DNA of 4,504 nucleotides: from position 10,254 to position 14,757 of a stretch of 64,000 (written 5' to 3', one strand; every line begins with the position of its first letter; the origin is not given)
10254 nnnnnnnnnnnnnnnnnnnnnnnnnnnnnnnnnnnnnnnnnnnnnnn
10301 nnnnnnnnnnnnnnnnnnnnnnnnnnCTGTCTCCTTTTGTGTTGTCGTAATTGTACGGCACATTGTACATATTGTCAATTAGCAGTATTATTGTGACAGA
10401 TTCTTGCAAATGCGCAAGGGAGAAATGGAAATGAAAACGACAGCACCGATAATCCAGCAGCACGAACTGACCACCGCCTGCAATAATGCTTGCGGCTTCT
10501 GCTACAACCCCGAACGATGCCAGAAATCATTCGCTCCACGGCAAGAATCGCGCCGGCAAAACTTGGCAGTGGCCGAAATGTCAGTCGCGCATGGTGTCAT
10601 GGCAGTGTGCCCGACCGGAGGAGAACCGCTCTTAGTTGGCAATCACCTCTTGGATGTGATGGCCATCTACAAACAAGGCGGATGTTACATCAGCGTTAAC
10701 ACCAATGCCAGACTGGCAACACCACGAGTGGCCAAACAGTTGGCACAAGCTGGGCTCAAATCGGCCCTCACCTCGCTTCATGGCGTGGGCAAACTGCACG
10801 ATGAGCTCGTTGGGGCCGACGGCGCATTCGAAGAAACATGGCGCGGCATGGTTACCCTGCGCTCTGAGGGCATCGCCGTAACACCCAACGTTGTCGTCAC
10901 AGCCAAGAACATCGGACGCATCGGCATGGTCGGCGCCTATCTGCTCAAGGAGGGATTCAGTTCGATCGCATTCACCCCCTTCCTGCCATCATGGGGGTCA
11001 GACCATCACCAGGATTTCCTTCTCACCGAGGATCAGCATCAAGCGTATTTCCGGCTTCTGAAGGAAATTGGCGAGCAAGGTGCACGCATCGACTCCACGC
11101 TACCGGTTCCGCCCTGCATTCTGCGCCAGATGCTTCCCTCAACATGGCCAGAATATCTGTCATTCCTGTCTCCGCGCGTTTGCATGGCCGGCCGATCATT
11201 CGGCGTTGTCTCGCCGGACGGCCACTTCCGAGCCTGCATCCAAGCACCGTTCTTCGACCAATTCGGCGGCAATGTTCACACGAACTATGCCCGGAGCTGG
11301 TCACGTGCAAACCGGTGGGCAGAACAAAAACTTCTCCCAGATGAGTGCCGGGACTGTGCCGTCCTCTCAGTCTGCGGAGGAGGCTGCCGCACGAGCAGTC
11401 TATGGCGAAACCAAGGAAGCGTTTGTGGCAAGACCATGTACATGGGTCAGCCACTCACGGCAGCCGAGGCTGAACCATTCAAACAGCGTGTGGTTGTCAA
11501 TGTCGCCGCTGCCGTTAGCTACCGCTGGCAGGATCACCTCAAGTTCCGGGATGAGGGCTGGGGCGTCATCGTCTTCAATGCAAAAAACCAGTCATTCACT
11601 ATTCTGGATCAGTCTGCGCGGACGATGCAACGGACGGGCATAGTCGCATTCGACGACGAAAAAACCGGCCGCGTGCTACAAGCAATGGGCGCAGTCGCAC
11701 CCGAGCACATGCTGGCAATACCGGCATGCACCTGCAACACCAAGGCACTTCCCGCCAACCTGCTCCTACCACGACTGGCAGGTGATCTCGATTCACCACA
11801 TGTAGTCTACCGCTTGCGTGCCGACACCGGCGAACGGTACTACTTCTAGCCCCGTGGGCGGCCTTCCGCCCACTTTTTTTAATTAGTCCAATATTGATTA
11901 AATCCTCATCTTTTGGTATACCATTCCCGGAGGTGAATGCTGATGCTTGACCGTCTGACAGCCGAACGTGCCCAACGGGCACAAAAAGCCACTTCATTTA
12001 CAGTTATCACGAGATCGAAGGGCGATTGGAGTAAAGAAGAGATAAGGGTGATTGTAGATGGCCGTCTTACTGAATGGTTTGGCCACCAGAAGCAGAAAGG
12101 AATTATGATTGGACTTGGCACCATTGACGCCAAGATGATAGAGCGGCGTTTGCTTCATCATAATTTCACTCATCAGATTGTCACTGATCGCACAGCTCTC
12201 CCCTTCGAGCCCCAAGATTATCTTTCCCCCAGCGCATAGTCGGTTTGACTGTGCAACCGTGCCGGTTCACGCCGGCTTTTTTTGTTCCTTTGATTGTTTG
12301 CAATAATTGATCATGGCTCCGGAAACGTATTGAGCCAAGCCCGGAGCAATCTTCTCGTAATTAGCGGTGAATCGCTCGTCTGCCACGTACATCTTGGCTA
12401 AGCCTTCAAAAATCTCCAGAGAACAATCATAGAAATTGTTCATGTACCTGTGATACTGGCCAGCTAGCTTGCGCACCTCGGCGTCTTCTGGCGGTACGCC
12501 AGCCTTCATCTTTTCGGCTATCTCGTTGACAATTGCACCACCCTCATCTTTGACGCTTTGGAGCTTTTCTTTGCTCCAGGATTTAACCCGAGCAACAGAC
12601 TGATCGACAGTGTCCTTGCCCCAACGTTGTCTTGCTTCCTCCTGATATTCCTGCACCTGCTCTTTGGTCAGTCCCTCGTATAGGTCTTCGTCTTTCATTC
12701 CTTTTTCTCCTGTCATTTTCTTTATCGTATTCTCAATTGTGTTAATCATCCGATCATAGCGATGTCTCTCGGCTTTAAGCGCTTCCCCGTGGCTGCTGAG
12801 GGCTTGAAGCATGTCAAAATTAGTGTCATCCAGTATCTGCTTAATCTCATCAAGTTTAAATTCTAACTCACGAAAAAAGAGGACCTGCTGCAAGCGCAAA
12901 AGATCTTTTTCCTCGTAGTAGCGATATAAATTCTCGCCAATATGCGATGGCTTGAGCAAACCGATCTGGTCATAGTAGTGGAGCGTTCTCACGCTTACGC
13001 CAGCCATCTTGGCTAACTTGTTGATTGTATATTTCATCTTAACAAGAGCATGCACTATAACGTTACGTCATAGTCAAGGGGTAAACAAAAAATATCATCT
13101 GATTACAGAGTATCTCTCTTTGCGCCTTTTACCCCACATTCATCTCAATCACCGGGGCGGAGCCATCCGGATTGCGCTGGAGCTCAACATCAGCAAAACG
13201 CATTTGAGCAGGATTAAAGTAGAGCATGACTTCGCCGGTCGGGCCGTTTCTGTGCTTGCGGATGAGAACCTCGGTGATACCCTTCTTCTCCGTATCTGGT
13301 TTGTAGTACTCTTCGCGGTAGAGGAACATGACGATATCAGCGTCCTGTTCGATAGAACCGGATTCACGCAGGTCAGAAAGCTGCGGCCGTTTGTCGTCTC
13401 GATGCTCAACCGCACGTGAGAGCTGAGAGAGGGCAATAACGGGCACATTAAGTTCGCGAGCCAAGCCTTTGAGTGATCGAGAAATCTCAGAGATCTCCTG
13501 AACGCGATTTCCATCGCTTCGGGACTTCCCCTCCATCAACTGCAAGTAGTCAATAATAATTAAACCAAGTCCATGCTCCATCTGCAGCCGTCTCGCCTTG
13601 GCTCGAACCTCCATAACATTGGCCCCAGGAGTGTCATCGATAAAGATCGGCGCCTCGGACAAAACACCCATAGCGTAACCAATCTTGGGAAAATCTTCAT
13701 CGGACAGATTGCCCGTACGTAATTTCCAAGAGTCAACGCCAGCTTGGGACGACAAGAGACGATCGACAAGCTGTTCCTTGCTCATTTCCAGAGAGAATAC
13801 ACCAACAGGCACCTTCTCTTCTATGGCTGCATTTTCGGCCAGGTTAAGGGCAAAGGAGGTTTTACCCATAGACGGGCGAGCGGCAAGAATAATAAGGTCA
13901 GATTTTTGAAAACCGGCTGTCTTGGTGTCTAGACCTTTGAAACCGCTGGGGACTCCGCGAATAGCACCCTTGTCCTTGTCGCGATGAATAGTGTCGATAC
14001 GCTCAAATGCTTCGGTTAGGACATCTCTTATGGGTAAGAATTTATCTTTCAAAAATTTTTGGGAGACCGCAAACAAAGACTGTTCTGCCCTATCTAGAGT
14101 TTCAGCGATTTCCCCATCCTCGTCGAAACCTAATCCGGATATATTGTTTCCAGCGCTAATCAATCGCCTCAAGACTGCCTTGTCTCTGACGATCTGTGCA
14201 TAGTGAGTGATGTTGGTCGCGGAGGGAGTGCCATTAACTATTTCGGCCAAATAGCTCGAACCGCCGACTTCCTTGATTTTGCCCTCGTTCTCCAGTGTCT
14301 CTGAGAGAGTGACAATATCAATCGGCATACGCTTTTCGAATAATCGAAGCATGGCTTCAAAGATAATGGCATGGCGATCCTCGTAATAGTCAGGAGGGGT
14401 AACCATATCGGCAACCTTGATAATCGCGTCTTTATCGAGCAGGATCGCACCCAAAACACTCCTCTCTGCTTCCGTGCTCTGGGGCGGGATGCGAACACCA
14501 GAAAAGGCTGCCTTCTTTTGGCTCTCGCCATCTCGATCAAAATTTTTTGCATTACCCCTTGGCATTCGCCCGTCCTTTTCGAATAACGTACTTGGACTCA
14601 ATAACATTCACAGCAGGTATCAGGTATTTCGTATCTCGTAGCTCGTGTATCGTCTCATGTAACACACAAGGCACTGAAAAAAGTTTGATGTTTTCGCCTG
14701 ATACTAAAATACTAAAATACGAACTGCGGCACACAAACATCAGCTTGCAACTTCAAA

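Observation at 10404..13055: GC-rich radical SAM/SPASM enzyme with a C-terminal PqqD-like recognition domain, next to an orphan ORF and a TipAS-type MerR regulator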

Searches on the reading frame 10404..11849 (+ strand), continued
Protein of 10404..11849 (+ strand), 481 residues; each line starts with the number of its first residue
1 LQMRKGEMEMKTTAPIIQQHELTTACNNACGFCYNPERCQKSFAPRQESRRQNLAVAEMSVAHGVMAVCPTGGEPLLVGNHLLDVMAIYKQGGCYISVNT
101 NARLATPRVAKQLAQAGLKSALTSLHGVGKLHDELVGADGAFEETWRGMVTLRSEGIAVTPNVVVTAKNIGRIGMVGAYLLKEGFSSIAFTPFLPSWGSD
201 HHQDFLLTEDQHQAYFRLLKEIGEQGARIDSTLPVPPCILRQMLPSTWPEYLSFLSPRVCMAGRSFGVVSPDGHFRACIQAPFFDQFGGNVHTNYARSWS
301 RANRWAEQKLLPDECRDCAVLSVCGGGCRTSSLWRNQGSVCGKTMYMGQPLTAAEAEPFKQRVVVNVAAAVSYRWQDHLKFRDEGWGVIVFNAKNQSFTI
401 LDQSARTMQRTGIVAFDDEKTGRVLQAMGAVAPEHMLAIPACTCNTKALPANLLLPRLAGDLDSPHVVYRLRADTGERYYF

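Call 79: list_cluster_members(proteins=[window:10431-11846:+, window:11937-12236:+, window:9550-10326:-, window:12270-13055:-])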
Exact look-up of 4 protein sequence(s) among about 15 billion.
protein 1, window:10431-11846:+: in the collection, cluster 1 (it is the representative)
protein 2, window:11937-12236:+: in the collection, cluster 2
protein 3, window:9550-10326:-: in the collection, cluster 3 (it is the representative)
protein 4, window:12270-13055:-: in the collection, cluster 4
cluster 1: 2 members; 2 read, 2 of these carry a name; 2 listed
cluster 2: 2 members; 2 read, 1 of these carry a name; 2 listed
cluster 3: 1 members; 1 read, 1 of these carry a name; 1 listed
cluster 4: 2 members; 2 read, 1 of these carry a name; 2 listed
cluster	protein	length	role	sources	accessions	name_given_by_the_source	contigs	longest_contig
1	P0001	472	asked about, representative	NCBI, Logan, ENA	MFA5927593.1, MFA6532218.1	MAG: radical SAM protein [Patescibacteria group bacterium]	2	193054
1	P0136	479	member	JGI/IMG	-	radical SAM protein with 4Fe4S-binding SPASM domain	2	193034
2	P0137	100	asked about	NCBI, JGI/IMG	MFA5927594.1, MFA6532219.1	MAG: hypothetical protein WCT32_05135 [Patescibacteria group bacterium] | hypothetical protein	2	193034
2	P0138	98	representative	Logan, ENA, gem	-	-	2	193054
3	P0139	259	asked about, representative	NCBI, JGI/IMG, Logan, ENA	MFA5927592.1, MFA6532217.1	MAG: helix-turn-helix domain-containing protein [Patescibacteria group bacterium] | sugar-specific transcriptional regulator TrmB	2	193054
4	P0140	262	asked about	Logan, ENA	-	-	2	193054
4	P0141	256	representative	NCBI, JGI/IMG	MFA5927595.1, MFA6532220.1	MAG: MerR family transcriptional regulator [Patescibacteria group bacterium] | DNA-binding transcriptional MerR regulator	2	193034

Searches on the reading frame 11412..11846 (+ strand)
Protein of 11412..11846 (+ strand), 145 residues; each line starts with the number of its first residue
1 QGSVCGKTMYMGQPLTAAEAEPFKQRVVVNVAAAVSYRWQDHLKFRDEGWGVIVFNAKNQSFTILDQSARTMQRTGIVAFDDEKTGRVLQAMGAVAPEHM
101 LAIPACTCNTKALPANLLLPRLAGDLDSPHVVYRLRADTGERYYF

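Call 5: search_protein_families(library=pfam, proteins=[window:11412-11846:+], max_evalue=10)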
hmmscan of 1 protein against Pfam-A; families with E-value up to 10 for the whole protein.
seq(145 aa): 0 families
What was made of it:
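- On PqqD / RRE (PF05402): The isolated C-terminal 145 aa gives no Pfam hit at E<=10 (call 5).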

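Call 32: search_solved_structures(query=A2, max_evalue=10, show_alignments=2)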
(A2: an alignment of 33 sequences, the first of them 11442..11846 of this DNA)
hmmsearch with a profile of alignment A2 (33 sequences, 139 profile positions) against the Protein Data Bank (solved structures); distinct sequences matched with E-value up to 10: 0.

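Call 37: predict_structure(alignment_id=A2)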
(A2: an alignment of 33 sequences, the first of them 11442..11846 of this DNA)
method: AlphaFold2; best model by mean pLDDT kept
length: 135 residues; sequences in the alignment: 33
mean_pLDDT: 95.5   pTM: 0.89
mean pLDDT of the five models: 95.5, 95.3, 94.7, 94.4, 93.7
residues with pLDDT >= 90: 126; 70-90: 8; 50-70: 1; < 50: 0
segments of 3 or more residues with pLDDT < 50: none
pLDDT, mean of each block of 10 residues (from residue 1): 90 96 97 97 98 98 95 98 96 89 96 94 96 98
secondary structure, 60 per line:
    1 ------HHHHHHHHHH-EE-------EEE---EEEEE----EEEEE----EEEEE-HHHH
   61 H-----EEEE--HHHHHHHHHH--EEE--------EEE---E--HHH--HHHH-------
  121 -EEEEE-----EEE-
elements in order: H7-16 E27-29 E33-37 E42-46 E51-55 H57-61 E67-70 H73-82 E85-87 E96-98 H110-113 E122-126 E132-134
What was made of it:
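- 11442..11846 (+): Conserved C-terminal domain (residues 338-472). It has an RRE-like beta-sheet/helix core with an invariant NQSF strand, then a variable linker and an LLPRLA motif. The domain-only model has pLDDT 95.5 (call 37).
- It is modelled with pLDDT above 90 as part of the folded domain even without the catalytic core (call 37).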

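Call 59: search_protein_representatives(alignment_id=A2)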
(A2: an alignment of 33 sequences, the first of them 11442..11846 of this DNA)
Query: 33 sequences, 139 profile positions. Proteins with E-value up to 0.001 (for the whole library): 17; up to 1e-10: 11; up to 1e-30: 6. The best 17 are listed.
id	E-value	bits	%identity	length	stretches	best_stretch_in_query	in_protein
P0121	1.9e-46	173.8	-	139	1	1-139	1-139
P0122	3.3e-42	160.1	-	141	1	1-139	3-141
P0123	7.0e-40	152.5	-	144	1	1-139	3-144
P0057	1.9e-39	151.2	-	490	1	1-139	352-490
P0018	1.7e-37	144.8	-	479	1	1-139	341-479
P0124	9.3e-33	129.5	-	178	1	1-139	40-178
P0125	1.1e-29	119.6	-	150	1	1-139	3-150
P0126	1.0e-25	106.6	-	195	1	1-139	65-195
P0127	3.5e-19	85.5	-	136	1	38-139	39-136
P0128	2.3e-17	79.6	-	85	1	55-139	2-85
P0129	4.2e-13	65.8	-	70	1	73-139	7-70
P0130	9.4e-09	51.7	-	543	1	4-139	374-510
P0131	2.0e-08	50.6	-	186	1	3-139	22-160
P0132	1.1e-07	48.3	-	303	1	11-139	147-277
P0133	8.7e-05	38.8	-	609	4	122-138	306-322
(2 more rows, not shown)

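Call 73: fold_search(model_id=the predicted structure, library=pdb)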
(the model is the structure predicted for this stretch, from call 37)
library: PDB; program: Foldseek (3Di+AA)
matches with E <= 10: 226; with E <= 0.001: 0
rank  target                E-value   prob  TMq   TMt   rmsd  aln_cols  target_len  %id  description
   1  2rdh_B                1.4e+00  0.04  0.21  0.17  18.9       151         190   15  Crystal structure of Staphylococcal Superantigen-Like protein 11 (released 2007-12-18)
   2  9c6z                  1.6e+00  0.02  0.18  0.14  19.4       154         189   13  Crystal structure of Staphylococcal Superantigen-Like protein 11 in complex with FB127 (released 2025-10-08)
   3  7mni_C                1.7e+00  0.06  0.16  0.06  12.1        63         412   11  Crystal structure of the N-terminal domain of NUP88 in complex with NUP98 C-terminal Autoproteolytic Domain (released 2022-06-15)
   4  2rdh_A                2.1e+00  0.02  0.18  0.15  18.4       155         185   13  Crystal structure of Staphylococcal Superantigen-Like protein 11 (released 2007-12-18)
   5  8t19_A                2.3e+00  0.16  0.21  0.31   4.1        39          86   15  RiPP precursor peptide recognition element (RRE) domain of Ocin-ThiF-like partner protein, PbtF, bound to an 8 residue (released 2024-06-12)
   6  4rh6_B                2.4e+00  0.02  0.20  0.15  18.3       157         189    7  2.9 Angstrom Crystal Structure of Putative Exotoxin 3 from Staphylococcus aureus. (released 2014-10-29)
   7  2rdh_D                2.4e+00  0.01  0.14  0.12  19.8       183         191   11  Crystal structure of Staphylococcal Superantigen-Like protein 11 (released 2007-12-18)
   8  2fiy_B                2.6e+00  0.16  0.15  0.07   1.9        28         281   14  The crystal structure of the FdhE protein from Pseudomonas aeruginosa (released 2006-02-14)
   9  7ycx_I                2.6e+00  0.11  0.20  0.05   8.7        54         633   20  The structure of INTAC-PEC complex (released 2023-03-15)
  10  5an9_B                2.6e+00  0.08  0.13  0.10   3.0        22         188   14  Mechanism of eIF6 release from the nascent 60S ribosomal subunit (released 2015-10-21)
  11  6iy6_A                2.6e+00  0.03  0.18  0.07  14.9       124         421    9  Crystal structure of human cytosolic aspartyl-tRNA synthetase (DRS) in complex with glutathion-S transferase (GST) dom (released 2019-09-11)
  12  9i2d_NB               2.6e+00  0.02  0.12  0.13  17.1       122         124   12  NMT1-NAC bound human RNC with 10 amino acid ARF1-linker (released 2026-02-04)
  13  6m3f_B                2.7e+00  0.02  0.18  0.11  15.6       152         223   10  Crystal structure of the mouse endonuclease EndoG(H138A/C110A), space group P212121 (released 2020-08-12)
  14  5v1v_A                2.9e+00  0.30  0.21  0.32   1.7        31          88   13  TbiB1 in Complex with the TbiA(alpha) Leader Peptide (released 2018-09-05)
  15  2w7q_A                2.9e+00  0.18  0.20  0.15   8.1        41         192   17  Structure of Pseudomonas aeruginosa LolA (released 2009-12-29)
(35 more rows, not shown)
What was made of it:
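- On PqqD / RRE (PF05402): Foldseek gives E > 1 (call 73).
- Tried and rejected: Foldseek with the C-terminal model against the PDB gave nothing significant (call 73).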

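Call 81: find_encoding_contigs(protein=P0130, flank=5000, max_places=3)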
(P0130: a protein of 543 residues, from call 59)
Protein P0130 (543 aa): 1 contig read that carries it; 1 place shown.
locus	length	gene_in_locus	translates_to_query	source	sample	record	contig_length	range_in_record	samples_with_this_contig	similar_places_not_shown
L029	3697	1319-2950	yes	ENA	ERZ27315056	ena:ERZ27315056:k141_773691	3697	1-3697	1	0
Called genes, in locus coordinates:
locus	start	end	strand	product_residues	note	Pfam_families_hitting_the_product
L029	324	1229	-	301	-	PF00126:HTH_1, PF03466:LysR_substrate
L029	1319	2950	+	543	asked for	PF04055:Radical_SAM, PF13353:Fer4_12 (weak)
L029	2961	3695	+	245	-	?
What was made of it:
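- The distant relative P0130 is paired with a LysR regulator (call 81).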

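Call 82: search_protein_families(library=pfam, proteins=[L029:2961-3695:+, P0130], max_evalue=0.01)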
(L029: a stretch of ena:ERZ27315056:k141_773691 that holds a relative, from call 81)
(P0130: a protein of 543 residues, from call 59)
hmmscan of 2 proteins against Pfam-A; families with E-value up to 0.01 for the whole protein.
L029:2961-3695:+ (245 aa): 1 family
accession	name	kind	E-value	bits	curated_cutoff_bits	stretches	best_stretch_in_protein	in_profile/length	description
PF16289.11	PIN_12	-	0.0079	17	32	1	166-236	18-92/172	PIN domain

P0130 (543 aa): 2 families
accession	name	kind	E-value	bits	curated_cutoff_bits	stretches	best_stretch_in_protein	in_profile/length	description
PF04055.27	Radical_SAM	-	4.3e-22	79.5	29.5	1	32-204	1-166/166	Radical SAM superfamily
PF13353.11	Fer4_12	-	7.9e-07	29.9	22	1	37-120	14-85/137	4Fe-4S single cluster domain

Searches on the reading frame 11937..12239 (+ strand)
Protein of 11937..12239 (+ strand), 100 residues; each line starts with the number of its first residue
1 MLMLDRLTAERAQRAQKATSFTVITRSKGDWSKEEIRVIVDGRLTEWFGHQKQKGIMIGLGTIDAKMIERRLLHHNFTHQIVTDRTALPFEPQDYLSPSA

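Call 3: search_protein_families(library=pfam, proteins=[window:11937-12239:+], max_evalue=0.1)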
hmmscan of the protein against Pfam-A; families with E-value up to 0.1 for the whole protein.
window:11937-12239:+ (100 aa): 0 families

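Call 4: search_protein_families(library=ncbifam, proteins=[window:11937-12239:+], max_evalue=0.1)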
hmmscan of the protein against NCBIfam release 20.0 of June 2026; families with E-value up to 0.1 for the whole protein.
window:11937-12239:+ (100 aa): 2 families
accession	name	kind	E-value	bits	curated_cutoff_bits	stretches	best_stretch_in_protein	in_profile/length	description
TIGR02761.1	TraE_TIGR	equivalog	0.057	13.3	109.05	1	3-52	108-156/181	type IV conjugative transfer system protein TraE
TIGR02220.1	phg_TIGR02220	hypoth_equivalog_domain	0.087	13.2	66.65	0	15-54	19-58/77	phage conserved hypothetical protein, C-terminal domain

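Call 77: search_protein_families(library=padloc, proteins=[window:11937-12239:+], max_evalue=0.01)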
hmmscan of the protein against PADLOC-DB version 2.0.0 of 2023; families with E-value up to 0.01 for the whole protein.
window:11937-12239:+ (100 aa): 0 families

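Call 78: search_protein_families(library=phrogs, proteins=[window:11937-12239:+], max_evalue=0.01)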
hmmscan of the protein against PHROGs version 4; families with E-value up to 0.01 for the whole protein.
window:11937-12239:+ (100 aa): 0 families

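Call 80: find_homologous_proteins(query=window:11937-12236:+, max_evalue=0.01)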
Query window:11937-12236:+ (100 aa): 1 proteins with E <= 0.01 among 17 candidates.
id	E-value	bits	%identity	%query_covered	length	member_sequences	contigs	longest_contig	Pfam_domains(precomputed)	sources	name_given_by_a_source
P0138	1.1e-58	213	100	98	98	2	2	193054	-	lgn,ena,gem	-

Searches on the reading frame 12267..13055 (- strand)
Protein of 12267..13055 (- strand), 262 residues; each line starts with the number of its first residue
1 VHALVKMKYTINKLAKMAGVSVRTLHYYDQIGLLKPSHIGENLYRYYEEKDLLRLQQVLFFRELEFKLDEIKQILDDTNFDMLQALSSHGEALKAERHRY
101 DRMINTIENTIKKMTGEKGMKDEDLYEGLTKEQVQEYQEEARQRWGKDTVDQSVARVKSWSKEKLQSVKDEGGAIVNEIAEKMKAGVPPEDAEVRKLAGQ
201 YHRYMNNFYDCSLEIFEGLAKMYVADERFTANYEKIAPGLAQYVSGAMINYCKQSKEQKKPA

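Call 3: search_protein_families(library=pfam, proteins=[window:12267-13055:-], max_evalue=0.1)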
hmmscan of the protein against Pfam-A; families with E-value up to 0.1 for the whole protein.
window:12267-13055:- (262 aa): 6 families
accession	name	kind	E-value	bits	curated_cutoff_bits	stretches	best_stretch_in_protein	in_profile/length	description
PF07739.18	TipAS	-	3.2e-36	124.8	23.8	1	137-251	1-117/117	TipAS antibiotic-recognition domain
PF13411.12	MerR_1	-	3.4e-18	65.9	21.6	1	9-76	1-67/69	MerR HTH family regulatory protein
PF00376.29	MerR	-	5.9e-15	55.2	28.2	1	10-47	1-38/38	MerR family regulatory protein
PF09278.17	MerR-DNA-bind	-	0.00038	21.5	25.4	1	54-108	3-63/65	MerR, DNA binding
PF12728.13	HTH_17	-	0.0058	17.3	27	1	9-55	2-46/51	Helix-turn-helix domain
PF01381.28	HTH_3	-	0.096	13.2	23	0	5-26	6-27/55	Helix-turn-helix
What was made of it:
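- Checked: Regulator: 12267-13055(-) is MerR plus TipAS (PF07739, E 3e-36; call 3).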

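Call 4: search_protein_families(library=ncbifam, proteins=[window:12267-13055:-], max_evalue=0.1)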
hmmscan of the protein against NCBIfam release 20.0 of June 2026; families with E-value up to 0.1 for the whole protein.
window:12267-13055:- (262 aa): 18 families
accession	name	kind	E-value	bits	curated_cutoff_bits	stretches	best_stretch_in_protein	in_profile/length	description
NF053782.1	ChlnTransRegdde3219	equivalog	2.7e-13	50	450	1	6-89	4-87/278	choline utilization transcriptional activator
NF007069.0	PRK09514.1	equivalog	2.9e-12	46.7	143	1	9-76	2-69/141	Zn(2+)-responsive transcriptional regulator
TIGR02043.1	ZntR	equivalog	1.1e-11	45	167.95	1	9-76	2-69/131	Zn(2+)-responsive transcriptional regulator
TIGR02051.1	MerR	equivalog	1.2e-11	44.9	150.85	1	10-113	1-108/124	mercury resistance transcriptional regulator MerR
TIGR02044.1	CueR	equivalog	3.5e-11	43.3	147.4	1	11-78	3-70/127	Cu(I)-responsive transcriptional regulator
TIGR02047.1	CadR-PbrR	equivalog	3.9e-10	39.8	151.45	1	11-76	3-68/127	Cd(II)/Pb(II)-responsive transcriptional regulator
NF047375.1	HeatShock_HspR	equivalog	6e-08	32.6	105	1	9-90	4-83/92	heat shock protein transcriptional repressor HspR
NF010315.0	PRK13752.1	subfamily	6.2e-08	32.8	261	1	8-77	7-76/144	mercury resistance transcriptional regulator MerR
TIGR02054.1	MerD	equivalog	2.6e-06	27.9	103.65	1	8-80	3-78/120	mercuric resistance transcriptional repressor MerD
NF041849.1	trans_regNmlR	equivalog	3.3e-06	27.1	175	1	11-114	3-105/117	stress response transcriptional regulator NmlR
NF007590.0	PRK10227.1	equivalog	9.9e-06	25.7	244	1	11-76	3-68/135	Cu(I)-responsive transcriptional regulator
NF050798.1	TF_FtsR_Actino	equivalog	3.6e-05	24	150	1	19-131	16-131/223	transcriptional regulator FtsR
TIGR01950.1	SoxR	equivalog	7.8e-05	22.4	116.9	1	10-78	3-70/142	redox-sensitive transcriptional activator SoxR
NF033783.1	coreg_MerD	equivalog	0.0021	18.5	170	1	8-59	3-54/121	mercury resistance co-regulator MerD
NF007617.0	PRK10265.1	equivalog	0.0054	16.7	138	0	3-69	2-66/101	chaperone modulator CbpM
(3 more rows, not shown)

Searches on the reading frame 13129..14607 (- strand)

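Call 86: search_protein_families(library=pfam, proteins=[window:13129-14607:-], max_evalue=0.0001)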
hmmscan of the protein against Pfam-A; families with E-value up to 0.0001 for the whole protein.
window:13129-14607:- (492 aa): 3 families
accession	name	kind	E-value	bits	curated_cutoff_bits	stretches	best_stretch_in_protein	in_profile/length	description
PF03796.21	DnaB_C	-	4e-114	380.7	27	1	218-473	1-255/255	DnaB-like helicase C terminal domain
PF00772.26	DnaB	-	4.1e-36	123.6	23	1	41-142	2-103/103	DnaB-like helicase N terminal domain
PF13481.12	AAA_25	-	1.5e-12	48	27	1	235-396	32-190/195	AAA domain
